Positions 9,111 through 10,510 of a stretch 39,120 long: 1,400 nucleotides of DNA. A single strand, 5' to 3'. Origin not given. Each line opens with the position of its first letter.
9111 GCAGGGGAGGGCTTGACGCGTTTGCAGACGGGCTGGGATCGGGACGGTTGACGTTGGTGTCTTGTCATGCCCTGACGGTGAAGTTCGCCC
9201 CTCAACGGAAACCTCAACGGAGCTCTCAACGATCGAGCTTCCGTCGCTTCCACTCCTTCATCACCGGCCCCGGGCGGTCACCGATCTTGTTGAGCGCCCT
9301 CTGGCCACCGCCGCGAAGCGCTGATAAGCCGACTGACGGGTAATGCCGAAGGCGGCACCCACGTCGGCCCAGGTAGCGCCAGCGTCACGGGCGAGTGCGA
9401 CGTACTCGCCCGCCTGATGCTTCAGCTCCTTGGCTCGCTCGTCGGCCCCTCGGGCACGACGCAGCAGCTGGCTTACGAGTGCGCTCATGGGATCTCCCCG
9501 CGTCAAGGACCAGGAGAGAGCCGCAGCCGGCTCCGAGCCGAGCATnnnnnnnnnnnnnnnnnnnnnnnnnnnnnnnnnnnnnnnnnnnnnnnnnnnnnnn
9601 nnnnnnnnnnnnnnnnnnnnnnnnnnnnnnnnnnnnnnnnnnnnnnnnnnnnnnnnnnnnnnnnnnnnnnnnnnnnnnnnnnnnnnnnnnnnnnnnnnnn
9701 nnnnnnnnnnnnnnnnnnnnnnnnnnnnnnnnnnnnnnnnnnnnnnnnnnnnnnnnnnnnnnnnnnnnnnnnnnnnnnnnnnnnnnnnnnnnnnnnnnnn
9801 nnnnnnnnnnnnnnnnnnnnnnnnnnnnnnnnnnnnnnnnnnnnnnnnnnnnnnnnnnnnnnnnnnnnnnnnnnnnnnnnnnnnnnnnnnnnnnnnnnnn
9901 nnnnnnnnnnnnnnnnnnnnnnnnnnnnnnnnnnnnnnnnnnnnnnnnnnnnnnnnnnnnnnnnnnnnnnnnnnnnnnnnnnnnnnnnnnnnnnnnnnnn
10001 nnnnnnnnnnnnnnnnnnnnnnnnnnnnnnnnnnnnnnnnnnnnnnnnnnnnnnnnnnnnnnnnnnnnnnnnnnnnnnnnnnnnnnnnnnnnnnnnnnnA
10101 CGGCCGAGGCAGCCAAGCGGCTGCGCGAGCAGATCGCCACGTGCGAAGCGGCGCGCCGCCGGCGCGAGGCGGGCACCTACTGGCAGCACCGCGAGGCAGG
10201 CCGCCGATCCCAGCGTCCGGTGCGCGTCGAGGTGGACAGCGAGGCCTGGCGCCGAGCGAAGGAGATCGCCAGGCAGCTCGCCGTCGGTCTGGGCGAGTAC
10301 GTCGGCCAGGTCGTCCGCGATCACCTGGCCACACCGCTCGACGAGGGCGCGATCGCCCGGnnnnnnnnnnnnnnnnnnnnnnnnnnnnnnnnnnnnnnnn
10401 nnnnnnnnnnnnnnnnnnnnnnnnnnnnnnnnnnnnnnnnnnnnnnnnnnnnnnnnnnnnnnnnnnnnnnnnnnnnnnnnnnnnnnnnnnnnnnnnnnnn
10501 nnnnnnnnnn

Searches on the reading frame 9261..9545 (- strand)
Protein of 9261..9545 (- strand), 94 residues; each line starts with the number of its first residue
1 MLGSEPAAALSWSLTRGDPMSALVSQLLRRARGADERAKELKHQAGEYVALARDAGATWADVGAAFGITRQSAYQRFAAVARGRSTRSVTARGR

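Call 3: search_protein_families(library=pfam, proteins=[window:9261-9545:-], max_evalue=0.01)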
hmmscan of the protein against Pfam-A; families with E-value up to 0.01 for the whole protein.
window:9261-9545:- (94 aa): 2 families
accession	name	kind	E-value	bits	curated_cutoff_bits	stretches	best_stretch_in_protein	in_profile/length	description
PF13384.12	HTH_23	-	0.0041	17.3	24.6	1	50-77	11-38/50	Homeodomain-like domain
PF13404.12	HTH_AsnC-type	-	0.0075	16.5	27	0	50-78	11-39/42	AsnC-type helix-turn-helix domain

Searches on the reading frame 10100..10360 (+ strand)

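Call 66: search_protein_families(library=pfam, proteins=[window:10100-10360:+], max_evalue=10)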
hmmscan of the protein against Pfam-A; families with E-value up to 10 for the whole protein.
window:10100-10360:+ (87 aa): 2 families
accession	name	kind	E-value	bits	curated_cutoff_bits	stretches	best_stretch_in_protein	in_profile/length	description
PF04402.19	SIMPL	-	0.043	14.5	25.2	1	17-73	106-157/205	Protein of unknown function (DUF541)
PF11888.13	DUF3408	-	0.12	13.1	29.9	1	24-77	70-126/139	Protein of unknown function (DUF3408)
